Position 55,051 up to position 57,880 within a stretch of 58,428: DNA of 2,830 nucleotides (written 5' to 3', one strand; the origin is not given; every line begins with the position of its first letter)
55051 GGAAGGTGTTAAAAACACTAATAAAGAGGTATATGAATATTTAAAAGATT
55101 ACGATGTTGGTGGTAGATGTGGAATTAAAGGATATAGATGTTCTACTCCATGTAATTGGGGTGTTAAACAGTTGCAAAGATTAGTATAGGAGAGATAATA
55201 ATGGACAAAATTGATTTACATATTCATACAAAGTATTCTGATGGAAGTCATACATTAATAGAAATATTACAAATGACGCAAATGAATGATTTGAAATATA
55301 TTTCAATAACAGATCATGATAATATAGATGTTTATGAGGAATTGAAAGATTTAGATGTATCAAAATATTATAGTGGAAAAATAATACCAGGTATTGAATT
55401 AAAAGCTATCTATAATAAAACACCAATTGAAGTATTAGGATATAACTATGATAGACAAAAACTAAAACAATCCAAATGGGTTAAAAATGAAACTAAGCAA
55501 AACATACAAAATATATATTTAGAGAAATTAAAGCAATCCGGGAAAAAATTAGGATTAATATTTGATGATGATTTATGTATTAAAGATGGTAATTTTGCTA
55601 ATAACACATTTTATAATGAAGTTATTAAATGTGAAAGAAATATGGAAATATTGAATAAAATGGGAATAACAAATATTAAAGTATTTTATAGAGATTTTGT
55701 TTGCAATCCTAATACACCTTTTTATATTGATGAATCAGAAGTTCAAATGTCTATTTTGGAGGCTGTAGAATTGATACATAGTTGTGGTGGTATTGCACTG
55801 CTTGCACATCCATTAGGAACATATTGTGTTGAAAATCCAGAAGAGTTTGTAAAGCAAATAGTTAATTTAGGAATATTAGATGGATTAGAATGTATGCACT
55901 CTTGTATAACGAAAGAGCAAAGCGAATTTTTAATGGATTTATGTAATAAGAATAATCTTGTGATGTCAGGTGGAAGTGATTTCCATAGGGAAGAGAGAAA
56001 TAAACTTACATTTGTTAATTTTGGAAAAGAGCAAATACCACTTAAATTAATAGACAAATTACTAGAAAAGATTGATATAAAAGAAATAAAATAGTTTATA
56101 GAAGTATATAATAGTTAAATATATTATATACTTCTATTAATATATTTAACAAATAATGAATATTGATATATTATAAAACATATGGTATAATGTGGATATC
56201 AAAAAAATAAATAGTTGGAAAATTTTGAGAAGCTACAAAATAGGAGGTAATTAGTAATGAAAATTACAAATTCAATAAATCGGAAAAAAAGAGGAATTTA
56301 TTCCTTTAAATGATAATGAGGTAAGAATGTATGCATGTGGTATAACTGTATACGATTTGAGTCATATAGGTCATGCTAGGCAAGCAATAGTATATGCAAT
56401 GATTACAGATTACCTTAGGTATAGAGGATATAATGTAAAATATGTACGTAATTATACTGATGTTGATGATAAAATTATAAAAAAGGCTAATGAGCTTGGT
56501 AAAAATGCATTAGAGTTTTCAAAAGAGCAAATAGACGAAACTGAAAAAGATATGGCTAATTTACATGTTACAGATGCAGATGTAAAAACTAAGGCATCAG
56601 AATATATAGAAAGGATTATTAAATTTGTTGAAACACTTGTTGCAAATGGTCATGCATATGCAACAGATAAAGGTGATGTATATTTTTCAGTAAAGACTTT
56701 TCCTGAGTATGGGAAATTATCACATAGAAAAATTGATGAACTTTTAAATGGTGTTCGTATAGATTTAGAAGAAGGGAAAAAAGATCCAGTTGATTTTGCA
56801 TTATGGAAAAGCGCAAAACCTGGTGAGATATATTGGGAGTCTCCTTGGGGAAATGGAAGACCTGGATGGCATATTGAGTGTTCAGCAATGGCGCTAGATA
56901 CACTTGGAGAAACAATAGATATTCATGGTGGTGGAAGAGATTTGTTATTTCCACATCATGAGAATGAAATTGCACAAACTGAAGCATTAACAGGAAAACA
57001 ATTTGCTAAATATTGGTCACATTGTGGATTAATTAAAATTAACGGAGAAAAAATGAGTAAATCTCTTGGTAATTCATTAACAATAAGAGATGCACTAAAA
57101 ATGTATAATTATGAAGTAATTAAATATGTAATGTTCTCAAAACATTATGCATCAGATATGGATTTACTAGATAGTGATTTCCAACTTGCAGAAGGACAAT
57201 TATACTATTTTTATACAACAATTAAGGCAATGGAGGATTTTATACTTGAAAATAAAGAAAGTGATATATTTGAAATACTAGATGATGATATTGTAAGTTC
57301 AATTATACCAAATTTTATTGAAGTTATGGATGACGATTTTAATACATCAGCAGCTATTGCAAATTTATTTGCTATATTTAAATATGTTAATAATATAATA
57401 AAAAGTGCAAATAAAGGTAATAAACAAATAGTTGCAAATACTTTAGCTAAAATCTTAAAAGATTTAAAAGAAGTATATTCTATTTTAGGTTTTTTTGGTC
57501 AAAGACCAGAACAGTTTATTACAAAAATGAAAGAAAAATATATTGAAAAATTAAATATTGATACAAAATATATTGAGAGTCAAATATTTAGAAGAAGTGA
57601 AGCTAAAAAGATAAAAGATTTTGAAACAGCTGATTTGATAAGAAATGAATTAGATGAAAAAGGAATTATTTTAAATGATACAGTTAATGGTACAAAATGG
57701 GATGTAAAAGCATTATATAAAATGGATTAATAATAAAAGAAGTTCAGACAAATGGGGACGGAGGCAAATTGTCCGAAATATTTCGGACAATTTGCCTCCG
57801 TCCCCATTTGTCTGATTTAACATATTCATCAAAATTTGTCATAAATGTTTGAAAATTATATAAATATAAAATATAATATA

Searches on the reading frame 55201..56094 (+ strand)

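Call 69: search_protein_families(library=pfam, proteins=[window:55201-56094:+], max_evalue=0.00001)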
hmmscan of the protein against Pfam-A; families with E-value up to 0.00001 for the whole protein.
window:55201-56094:+ (297 aa): 1 family
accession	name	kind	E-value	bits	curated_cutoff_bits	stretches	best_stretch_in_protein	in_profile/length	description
PF02811.25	PHP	-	3.8e-07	31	26.4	1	5-104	1-71/164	PHP domain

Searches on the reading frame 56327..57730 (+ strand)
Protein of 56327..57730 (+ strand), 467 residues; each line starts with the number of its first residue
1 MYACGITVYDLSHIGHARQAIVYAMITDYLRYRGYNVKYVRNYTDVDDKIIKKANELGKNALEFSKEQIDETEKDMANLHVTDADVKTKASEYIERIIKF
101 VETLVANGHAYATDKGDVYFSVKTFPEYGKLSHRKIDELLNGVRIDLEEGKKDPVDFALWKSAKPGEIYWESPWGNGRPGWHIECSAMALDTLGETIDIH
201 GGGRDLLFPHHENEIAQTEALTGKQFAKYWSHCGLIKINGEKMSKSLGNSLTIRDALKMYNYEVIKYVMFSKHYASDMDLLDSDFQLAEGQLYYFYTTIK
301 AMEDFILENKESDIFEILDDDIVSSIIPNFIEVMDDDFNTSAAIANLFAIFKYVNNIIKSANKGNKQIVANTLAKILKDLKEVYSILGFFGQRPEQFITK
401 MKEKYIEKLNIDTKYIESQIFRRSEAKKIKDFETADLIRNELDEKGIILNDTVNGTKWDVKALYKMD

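Call 67: find_encoding_contigs(protein=window:56327-57730:+, flank=3000, max_places=6)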
Protein window:56327-57730:+ (467 aa): 1 contig read that carries it; 1 place shown.
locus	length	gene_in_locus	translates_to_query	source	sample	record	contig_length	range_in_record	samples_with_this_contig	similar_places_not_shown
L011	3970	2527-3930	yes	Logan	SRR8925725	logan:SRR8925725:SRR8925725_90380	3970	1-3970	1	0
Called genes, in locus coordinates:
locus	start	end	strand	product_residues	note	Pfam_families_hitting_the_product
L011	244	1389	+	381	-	PF02511:Thy1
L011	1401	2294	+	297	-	PF02811:PHP (weak)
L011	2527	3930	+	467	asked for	PF00133:tRNA-synt_1 (faint), PF01406:tRNA-synt_1e, PF01921:tRNA-synt_1f (faint), PF09334:tRNA-synt_1g (weak), PF09190:DALR_2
